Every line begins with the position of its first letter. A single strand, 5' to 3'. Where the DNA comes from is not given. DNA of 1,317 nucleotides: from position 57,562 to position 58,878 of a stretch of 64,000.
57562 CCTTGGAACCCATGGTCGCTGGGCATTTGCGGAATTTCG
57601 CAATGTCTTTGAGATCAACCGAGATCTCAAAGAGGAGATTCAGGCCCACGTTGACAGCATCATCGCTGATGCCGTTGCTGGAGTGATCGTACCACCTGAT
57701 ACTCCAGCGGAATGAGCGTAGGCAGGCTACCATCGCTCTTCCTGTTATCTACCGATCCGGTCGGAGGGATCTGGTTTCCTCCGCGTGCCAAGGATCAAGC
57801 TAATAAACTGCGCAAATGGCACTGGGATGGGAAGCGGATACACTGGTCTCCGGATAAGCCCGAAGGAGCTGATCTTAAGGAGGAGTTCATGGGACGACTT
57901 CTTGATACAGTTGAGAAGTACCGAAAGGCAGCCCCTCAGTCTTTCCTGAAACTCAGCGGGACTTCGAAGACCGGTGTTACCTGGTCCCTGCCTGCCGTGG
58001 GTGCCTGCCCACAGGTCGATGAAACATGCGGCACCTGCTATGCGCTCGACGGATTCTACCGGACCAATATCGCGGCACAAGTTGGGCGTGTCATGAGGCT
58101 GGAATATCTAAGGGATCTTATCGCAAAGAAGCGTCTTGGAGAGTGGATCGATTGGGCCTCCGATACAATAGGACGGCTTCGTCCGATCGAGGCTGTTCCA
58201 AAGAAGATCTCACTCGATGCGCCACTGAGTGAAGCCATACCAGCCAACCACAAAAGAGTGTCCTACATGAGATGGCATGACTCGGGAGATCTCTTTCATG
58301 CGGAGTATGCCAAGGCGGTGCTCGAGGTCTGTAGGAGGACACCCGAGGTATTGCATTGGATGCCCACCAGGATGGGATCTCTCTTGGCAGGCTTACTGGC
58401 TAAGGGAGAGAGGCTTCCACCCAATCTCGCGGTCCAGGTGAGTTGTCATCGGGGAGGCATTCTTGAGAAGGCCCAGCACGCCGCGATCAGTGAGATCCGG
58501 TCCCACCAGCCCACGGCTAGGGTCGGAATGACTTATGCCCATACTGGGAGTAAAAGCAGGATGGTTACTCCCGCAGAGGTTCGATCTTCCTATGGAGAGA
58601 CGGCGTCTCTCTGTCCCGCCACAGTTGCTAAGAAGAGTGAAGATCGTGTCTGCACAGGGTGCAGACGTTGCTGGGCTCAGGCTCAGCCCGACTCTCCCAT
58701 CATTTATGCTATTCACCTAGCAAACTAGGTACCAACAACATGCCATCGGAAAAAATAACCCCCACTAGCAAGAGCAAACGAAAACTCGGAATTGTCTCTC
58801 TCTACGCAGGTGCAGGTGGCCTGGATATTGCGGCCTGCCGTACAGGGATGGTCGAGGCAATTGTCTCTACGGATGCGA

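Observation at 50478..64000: Composite defence island with an unusual gene order: DUF2130, Z1, res, three-Cys protein, dcm, mod, HKD nuclease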

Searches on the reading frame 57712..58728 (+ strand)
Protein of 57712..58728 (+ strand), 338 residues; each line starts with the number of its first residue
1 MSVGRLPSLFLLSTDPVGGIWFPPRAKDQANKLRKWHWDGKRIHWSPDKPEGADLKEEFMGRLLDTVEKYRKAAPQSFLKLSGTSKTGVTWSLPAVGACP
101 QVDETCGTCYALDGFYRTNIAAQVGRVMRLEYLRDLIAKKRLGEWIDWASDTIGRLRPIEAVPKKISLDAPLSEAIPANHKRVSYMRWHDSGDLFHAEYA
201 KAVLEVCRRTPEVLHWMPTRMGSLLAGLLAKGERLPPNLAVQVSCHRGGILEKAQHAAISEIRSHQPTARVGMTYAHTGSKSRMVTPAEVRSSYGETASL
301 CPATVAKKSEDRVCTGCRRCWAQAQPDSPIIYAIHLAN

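Call 3: search_protein_families(library=pfam, proteins=[window:57712-58728:+], max_evalue=0.01)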
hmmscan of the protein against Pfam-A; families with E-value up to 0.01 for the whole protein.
window:57712-58728:+ (338 aa): 2 families
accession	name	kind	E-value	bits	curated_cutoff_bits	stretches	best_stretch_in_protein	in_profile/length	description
PF17338.8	GP88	-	3.1e-21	76.7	24.4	1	178-322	93-229/230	Gene product 88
PF07505.17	DUF5131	-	0.0053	16.7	28.9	0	95-247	13-137/243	Protein of unknown function (DUF5131)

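Call 4: search_protein_families(library=padloc, proteins=[window:57712-58728:+], max_evalue=0.01)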
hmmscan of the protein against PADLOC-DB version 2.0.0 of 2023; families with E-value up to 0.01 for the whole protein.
window:57712-58728:+ (338 aa): 0 families

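Call 5: search_protein_families(library=ncbifam, proteins=[window:57712-58728:+], max_evalue=0.01)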
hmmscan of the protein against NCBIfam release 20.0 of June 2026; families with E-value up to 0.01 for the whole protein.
window:57712-58728:+ (338 aa): 0 families

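Call 20: search_protein_families(library=phrogs, proteins=[window:57712-58728:+], max_evalue=0.001)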
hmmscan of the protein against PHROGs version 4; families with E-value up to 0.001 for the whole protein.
window:57712-58728:+ (338 aa): 1 family
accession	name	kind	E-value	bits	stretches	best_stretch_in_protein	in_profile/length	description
phrog_1392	-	unknown function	5.1e-13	50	1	180-324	142-270/296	-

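Call 24: find_homologous_proteins(query=window:57712-58728:+, max_evalue=0.001)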
Query window:57712-58728:+ (338 aa): 71 proteins with E <= 0.001 among 4079 candidates.
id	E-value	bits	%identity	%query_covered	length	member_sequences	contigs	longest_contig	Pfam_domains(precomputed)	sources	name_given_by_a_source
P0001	7.8e-205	698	87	100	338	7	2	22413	PF17338.9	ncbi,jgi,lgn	jgi:hypothetical protein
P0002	2.5e-178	611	76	100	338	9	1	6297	PF17338.9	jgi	jgi:protein gp37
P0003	4.0e-177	607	75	100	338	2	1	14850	PF17338.9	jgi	jgi:hypothetical protein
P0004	4.2e-176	603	74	100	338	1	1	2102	PF17338.9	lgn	-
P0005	4.7e-171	587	73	100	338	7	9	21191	PF17338.9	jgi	-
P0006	3.1e-170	584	72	100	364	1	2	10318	PF17338.9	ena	-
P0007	3.3e-170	584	71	100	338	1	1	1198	PF17338.9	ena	-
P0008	4.5e-169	580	72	100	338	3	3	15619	PF17338.9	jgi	-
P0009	5.0e-165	567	68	100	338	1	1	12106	PF17338.9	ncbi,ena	-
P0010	1.4e-164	566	69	100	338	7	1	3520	PF17338.9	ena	-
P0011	8.8e-164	563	70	100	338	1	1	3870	PF17338.9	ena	-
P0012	2.7e-139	482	70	86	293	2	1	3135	PF17338.9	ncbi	-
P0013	2.1e-138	479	63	100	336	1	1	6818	PF17338.9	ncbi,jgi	jgi:hypothetical protein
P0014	4.9e-136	472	70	83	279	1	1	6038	PF17338.9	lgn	-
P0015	2.4e-134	466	71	81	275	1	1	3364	PF07505.18,PF17338.9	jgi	jgi:protein gp37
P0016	7.4e-133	461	58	100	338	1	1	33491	PF17338.9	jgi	jgi:hypothetical protein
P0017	3.7e-128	446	54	99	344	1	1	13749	PF17338.9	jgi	jgi:protein gp37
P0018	3.1e-124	433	56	100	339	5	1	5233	PF17338.9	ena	-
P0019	2.0e-123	430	57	100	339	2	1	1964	PF17338.9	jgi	jgi:hypothetical protein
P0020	7.3e-122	425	55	100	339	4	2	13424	PF17338.9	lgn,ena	-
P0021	7.5e-120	418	54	100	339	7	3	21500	PF17338.9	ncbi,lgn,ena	-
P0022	9.2e-120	418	52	99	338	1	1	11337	PF17338.9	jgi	jgi:hypothetical protein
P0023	1.1e-119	418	54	100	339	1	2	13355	PF17338.9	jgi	jgi:hypothetical protein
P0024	3.1e-119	416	55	99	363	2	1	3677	PF17338.9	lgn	-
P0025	6.6e-118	412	55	100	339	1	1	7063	PF17338.9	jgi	jgi:hypothetical protein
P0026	1.7e-117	411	55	100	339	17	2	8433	PF17338.9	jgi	jgi:hypothetical protein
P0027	3.5e-117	410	54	100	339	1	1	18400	PF17338.9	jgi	jgi:hypothetical protein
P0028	5.4e-117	409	54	98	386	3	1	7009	PF17338.9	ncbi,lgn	-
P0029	5.5e-117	409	54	99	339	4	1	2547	PF17338.9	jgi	jgi:hypothetical protein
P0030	4.1e-116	406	54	100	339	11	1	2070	PF17338.9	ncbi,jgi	jgi:hypothetical protein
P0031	6.7e-116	405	62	85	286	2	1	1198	PF17338.9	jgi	jgi:hypothetical protein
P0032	9.3e-116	405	54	100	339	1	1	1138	PF17338.9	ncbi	-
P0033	1.5e-114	401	53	99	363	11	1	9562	PF17338.9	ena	-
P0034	1.6e-114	401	55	100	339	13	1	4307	PF17338.9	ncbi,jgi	jgi:hypothetical protein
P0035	2.6e-112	394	53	99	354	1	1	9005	PF17338.9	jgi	jgi:hypothetical protein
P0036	4.1e-112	393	49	99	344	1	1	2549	PF17338.9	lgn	-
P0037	5.5e-112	393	53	100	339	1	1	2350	PF17338.9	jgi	jgi:hypothetical protein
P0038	3.7e-110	387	50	100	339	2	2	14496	PF17338.9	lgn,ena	-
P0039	1.4e-109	385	52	99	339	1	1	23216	PF17338.9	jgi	jgi:hypothetical protein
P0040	2.8e-109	384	52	99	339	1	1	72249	PF17338.9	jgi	jgi:hypothetical protein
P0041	7.3e-105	369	55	86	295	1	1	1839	PF17338.9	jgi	jgi:hypothetical protein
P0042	1.2e-101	359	55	88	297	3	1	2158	PF17338.9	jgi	jgi:hypothetical protein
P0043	2.0e-90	322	45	97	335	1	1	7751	PF17338.9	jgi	-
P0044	4.6e-87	311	50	79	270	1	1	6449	PF17338.9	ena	-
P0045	2.9e-86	308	45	97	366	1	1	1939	PF17338.9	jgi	jgi:hypothetical protein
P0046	1.2e-83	299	43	100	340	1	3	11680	PF17338.9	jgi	jgi:hypothetical protein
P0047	1.7e-83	299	44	96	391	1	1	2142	PF07505.18,PF17338.9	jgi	jgi:hypothetical protein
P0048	5.2e-83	297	42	98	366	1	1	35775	PF07505.18,PF17338.9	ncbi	ncbi:MAG: hypothetical protein ACLQU3_28020 [Limisphaerales bacterium]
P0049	1.2e-81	293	44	96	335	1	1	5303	PF17338.9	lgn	-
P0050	5.6e-80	287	41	99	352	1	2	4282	PF17338.9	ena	-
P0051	1.4e-78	283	42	98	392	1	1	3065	PF17338.9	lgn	-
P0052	1.4e-78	283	58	67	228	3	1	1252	PF17338.9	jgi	jgi:hypothetical protein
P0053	1.5e-78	283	42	96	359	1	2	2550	PF17338.9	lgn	-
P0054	1.9e-76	276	43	96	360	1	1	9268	PF17338.9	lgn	-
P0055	6.6e-76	274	46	86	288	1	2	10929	PF07505.18,PF17338.9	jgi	jgi:protein gp37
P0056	7.9e-75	270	42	96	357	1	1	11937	PF17338.9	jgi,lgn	jgi:hypothetical protein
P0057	2.2e-73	266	65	52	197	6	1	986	PF17338.9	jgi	jgi:hypothetical protein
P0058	2.1e-72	262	42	96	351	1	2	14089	PF07505.18,PF17338.9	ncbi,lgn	-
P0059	9.1e-72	260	41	97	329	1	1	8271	PF17338.9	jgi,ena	-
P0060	4.0e-71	258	42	96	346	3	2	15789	PF17338.9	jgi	jgi:hypothetical protein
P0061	8.6e-71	257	42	97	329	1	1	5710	PF17338.9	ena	-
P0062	3.8e-69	252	44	83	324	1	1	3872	PF07505.18,PF17338.9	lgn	-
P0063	8.4e-69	251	49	75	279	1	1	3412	PF17338.9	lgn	-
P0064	1.5e-68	250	41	96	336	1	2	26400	PF17338.9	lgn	-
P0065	3.3e-67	245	40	97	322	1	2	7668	PF07505.18,PF17338.9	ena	-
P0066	3.5e-67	245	40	95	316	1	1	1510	PF17338.9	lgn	-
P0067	2.0e-60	223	47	68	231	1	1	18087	PF17338.9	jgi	jgi:hypothetical protein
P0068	3.3e-53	199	47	59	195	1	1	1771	PF17338.9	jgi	jgi:hypothetical protein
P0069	1.8e-8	52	29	71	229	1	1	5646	PF17338.9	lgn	-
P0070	4.4e-5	41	26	75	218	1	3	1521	PF17338.9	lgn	-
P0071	5.1e-5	41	24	73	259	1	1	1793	PF17338.9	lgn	-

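Call 25: find_encoding_contigs(protein=P0001, flank=10000, max_places=3)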
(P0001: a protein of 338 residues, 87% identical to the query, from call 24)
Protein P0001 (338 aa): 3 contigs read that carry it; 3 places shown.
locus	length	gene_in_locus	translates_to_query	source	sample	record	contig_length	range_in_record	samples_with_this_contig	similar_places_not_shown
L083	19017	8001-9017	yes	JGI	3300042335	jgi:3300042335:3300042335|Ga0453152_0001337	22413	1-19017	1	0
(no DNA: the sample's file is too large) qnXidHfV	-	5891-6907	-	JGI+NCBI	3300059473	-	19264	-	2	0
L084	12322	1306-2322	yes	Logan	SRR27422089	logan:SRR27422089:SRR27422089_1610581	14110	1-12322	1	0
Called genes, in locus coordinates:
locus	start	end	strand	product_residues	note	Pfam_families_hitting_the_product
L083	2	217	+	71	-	?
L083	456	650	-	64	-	-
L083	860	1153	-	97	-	-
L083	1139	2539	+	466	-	PF04326:SLFN_AlbA_2, PF13749:HATPase_c_4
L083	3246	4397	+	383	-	PF17761:DUF1016_N, PF06250:YhcG_C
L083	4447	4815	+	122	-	PF18902:DUF5658 (weak)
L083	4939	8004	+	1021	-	PF04851:ResIII, PF19778:RE_endonuc (faint)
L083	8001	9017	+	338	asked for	PF17338:GP88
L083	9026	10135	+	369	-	PF00145:DNA_methylase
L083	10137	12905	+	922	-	PF01555:N6_N4_Mtase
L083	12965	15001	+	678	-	PF00580:UvrD-helicase, PF13245:AAA_19, PF13604:AAA_30 (faint), PF13361:UvrD_C, PF13538:UvrD_C_2 (faint)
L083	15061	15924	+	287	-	-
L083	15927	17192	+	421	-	PF10923:BrxC_BrxD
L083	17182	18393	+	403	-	PF10923:BrxC_BrxD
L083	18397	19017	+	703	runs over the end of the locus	PF04851:ResIII (weak), PF00270:DEAD, PF00271:Helicase_C, PF22590:Cas3-like_C_2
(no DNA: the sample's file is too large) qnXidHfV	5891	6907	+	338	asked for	PF17338:GP88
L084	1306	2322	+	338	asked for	PF17338:GP88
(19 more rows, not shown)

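Call 26: find_encoding_contigs(protein=P0016, flank=10000, max_places=2)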
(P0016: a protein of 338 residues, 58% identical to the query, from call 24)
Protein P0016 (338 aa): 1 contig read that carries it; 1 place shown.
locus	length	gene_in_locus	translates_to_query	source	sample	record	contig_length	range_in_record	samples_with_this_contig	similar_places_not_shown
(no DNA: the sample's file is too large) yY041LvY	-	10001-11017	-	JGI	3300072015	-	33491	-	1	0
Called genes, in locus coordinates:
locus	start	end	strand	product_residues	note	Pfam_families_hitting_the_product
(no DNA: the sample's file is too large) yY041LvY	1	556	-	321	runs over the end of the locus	PF00929:RNase_T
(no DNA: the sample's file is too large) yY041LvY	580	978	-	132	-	-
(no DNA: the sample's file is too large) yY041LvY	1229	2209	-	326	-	-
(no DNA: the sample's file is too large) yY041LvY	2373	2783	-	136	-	-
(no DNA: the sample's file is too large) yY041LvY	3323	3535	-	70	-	PF01527:HTH_Tnp_1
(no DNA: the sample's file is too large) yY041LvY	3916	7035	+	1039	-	PF04851:ResIII, PF19778:RE_endonuc (weak)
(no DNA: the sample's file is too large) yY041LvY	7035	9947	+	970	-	PF01555:N6_N4_Mtase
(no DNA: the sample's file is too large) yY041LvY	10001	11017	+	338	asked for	PF17338:GP88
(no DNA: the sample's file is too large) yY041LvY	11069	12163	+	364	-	PF00145:DNA_methylase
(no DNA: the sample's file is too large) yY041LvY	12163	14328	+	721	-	PF00580:UvrD-helicase, PF13245:AAA_19, PF13604:AAA_30 (faint), PF09848:SLFN-g3_helicase (faint), PF13361:UvrD_C, PF13538:UvrD_C_2 (faint)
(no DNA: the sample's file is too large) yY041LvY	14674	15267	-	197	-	PF13701:DDE_Tnp_1_4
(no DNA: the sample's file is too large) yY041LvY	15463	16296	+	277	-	-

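Call 27: find_encoding_contigs(protein=P0040, flank=10000, max_places=2)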
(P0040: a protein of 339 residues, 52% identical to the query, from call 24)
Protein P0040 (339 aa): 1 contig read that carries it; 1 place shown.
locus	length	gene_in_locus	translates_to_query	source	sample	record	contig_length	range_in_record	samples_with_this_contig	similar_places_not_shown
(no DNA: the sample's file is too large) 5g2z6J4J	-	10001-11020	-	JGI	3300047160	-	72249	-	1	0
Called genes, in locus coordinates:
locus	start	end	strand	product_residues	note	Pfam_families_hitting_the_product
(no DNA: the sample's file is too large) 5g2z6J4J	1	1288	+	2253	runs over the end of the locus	PF13482:RNase_H_2, PF13086:AAA_11 (faint), PF13245:AAA_19 (weak), PF13604:AAA_30, PF13087:AAA_12, PF04465:DUF499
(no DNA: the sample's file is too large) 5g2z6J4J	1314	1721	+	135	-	PF24728:DUF7680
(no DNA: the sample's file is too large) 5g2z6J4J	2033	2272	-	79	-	-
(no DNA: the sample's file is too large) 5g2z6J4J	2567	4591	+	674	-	PF01555:N6_N4_Mtase (faint)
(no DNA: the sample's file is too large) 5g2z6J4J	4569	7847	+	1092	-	PF00176:SNF2-rel_dom, PF00270:DEAD (weak), PF04851:ResIII, PF00271:Helicase_C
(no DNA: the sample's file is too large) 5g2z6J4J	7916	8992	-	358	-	PF00145:DNA_methylase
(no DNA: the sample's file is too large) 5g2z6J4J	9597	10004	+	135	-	PF03852:Vsr, PF18741:MTES_1575 (faint)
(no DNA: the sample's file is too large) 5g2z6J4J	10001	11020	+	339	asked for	PF17338:GP88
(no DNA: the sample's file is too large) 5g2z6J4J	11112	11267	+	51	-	-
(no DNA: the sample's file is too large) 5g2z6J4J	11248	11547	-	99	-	-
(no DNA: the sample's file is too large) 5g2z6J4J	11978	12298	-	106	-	PF00578:AhpC-TSA, PF08534:Redoxin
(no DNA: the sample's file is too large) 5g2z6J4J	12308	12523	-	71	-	PF00578:AhpC-TSA, PF08534:Redoxin (weak)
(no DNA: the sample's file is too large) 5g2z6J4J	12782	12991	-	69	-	-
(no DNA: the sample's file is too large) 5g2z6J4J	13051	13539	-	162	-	PF12867:DinB_2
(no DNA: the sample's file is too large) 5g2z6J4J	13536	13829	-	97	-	PF11950:DUF3467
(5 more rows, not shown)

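Call 35: find_encoding_contigs(protein=P0048, flank=10000, max_places=2)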
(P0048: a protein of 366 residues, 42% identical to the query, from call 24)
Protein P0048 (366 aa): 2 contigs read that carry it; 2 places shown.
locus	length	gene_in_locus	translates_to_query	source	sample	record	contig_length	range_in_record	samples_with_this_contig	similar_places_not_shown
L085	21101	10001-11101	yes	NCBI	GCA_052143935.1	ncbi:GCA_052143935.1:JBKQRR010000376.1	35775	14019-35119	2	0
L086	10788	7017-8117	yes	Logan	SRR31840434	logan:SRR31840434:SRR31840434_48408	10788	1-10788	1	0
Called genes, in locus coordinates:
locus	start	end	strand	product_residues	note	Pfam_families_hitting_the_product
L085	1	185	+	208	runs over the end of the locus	PF07963:N_methyl (weak), PF07596:SBP_bac_10 (weak)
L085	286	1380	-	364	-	PF01408:GFO_IDH_MocA, PF22725:GFO_IDH_MocA_C3, PF02894:GFO_IDH_MocA_C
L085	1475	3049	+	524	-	PF00239:Resolvase, PF07508:Recombinase, PF13408:Zn_ribbon_recom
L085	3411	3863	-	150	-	-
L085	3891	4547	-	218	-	-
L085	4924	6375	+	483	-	-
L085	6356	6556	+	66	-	-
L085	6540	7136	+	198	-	-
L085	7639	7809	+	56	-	-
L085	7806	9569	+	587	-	PF13148:DUF3987 (weak)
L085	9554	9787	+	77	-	-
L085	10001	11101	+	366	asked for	PF17338:GP88, PF07505:DUF5131 (weak)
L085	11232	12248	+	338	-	-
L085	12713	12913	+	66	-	-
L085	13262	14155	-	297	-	-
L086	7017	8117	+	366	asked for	PF17338:GP88, PF07505:DUF5131 (weak)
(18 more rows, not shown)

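Call 36: find_encoding_contigs(protein=P0064, flank=10000, max_places=2)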
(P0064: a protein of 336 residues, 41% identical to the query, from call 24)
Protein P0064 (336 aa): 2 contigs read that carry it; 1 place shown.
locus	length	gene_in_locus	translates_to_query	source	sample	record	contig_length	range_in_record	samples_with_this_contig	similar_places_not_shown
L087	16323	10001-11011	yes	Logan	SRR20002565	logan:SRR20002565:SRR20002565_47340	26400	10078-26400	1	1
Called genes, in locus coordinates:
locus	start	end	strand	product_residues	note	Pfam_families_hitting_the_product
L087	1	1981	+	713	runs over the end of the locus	PF02367:TsaE (faint), PF03215:Rad17 (faint), PF05496:RuvB_N (faint), PF13191:AAA_16 (weak), PF00004:AAA, PF00910:RNA_helicase (faint), PF00004:AAA, PF07728:AAA_5 (weak), +10 more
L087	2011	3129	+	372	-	-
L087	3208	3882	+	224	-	-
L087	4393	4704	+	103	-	-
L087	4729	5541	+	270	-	-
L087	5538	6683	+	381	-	-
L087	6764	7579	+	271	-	PF07505:DUF5131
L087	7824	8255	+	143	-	-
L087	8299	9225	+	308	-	PF06189:5-nucleotidase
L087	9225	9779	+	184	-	-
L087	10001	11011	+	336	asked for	PF17338:GP88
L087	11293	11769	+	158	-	-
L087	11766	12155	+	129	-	-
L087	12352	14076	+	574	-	PF00188:CAP, PF00353:HemolysinCabind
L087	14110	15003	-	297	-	PF01370:Epimerase, PF04321:RmlD_sub_bind, PF16363:GDP_Man_Dehyd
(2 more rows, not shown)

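Call 37: find_related_loci(query=A1, collection=metagenome_contigs, flank=8000)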
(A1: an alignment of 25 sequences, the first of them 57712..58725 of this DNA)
Query A1 (338 aa) in metagenome_contigs; peptide patterns used: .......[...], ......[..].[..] (x = any residue, [..] = any of these).
600 stretches matched a pattern (row limit reached: there are more); 584 encode a relative of the query (tblastn E <= 1e-3); the best 80 are kept; 80 distinct loci.
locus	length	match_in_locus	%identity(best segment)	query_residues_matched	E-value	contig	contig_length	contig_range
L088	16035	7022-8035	73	1-338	5e-174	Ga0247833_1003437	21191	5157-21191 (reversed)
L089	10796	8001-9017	55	1-338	4e-122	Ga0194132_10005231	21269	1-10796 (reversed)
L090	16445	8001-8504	28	103-335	5e-19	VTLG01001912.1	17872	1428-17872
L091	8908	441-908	28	103-321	1e-18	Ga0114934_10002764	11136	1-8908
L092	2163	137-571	30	157-335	3e-18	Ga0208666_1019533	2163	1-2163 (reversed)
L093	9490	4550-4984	29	157-335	3e-17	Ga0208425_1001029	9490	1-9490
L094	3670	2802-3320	29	105-321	2e-17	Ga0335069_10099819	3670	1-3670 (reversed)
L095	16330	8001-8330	35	104-244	5e-17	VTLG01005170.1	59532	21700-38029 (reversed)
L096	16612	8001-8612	27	68-321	5e-17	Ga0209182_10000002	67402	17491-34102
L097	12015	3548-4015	27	103-321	1e-16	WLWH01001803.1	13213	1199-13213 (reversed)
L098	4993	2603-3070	27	103-321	2e-16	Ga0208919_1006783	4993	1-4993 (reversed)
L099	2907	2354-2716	30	181-335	2e-16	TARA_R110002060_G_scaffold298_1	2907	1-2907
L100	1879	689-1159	27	106-335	3e-16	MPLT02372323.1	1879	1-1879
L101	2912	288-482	42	180-244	5e-16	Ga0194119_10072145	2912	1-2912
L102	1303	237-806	28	81-335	5e-16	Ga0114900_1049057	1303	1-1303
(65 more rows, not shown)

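Call 38: find_related_loci(query=A1, collection=viral_contigs, flank=8000)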
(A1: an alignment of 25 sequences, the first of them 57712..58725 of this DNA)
Query A1 (338 aa) in viral_contigs; peptide patterns used: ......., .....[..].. (x = any residue, [..] = any of these).
600 stretches matched a pattern (row limit reached: there are more); 539 encode a relative of the query (tblastn E <= 1e-3); the best 80 are kept; 80 distinct loci.
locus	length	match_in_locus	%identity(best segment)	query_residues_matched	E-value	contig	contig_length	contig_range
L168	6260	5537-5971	30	157-335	4e-18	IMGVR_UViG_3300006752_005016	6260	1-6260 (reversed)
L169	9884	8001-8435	30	157-335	4e-18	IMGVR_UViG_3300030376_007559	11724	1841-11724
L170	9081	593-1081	30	104-335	5e-18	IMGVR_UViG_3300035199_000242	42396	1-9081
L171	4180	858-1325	28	103-321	2e-17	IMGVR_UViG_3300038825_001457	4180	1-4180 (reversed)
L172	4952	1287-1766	26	103-321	5e-17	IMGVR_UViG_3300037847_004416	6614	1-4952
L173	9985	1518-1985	28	103-321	8e-17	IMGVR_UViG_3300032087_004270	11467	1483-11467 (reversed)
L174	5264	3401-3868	27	103-321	1e-16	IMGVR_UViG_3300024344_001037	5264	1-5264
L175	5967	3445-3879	29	157-335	1e-16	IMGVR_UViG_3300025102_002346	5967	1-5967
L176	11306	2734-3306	26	81-335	2e-16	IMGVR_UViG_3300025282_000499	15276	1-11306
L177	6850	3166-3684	25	106-335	2e-16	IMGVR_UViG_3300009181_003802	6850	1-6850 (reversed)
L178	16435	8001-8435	28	157-335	2e-16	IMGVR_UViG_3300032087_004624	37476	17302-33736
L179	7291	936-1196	43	157-244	3e-16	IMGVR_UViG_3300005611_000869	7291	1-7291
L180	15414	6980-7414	28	157-335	3e-16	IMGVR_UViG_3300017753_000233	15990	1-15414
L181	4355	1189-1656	27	103-321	3e-16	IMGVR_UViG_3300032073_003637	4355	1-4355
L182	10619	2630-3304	26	62-327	5e-16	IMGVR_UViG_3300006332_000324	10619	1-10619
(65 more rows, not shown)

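Call 42: predict_structure(alignment_id=A1)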
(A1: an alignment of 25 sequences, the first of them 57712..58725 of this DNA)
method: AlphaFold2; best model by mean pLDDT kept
length: 338 residues; sequences in the alignment: 25
mean_pLDDT: 89.5   pTM: 0.89
mean pLDDT of the five models: 89.5, 89.1, 88.1, 87.6, 87.5
residues with pLDDT >= 90: 220; 70-90: 101; 50-70: 14; < 50: 3
segments of 3 or more residues with pLDDT < 50: none
pLDDT, mean of each block of 10 residues (from residue 1): 69 94 80 91 93 88 93 86 85 87 75 76 93 97 98 96 92 90 93 93 98 96 97 97 91 95 97 85 79 93 87 90 93 72
secondary structure, 60 per line:
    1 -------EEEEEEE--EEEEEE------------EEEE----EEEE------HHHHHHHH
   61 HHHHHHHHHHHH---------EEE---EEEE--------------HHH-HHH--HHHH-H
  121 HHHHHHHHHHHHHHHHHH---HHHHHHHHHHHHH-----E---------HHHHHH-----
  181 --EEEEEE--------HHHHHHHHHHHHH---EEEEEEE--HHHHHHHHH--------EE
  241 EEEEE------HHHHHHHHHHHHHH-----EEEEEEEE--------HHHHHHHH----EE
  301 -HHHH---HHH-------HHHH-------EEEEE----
elements in order: E8-14 E17-22 E35-38 E43-46 H53-72 E82-84 E88-91 H115-118 H120-138 H142-154 H170-175 E183-188 H197-209 E213-219 H222-230 E239-245 H252-265 E271-278 H287-294 H302-305 H319-322 E330-334
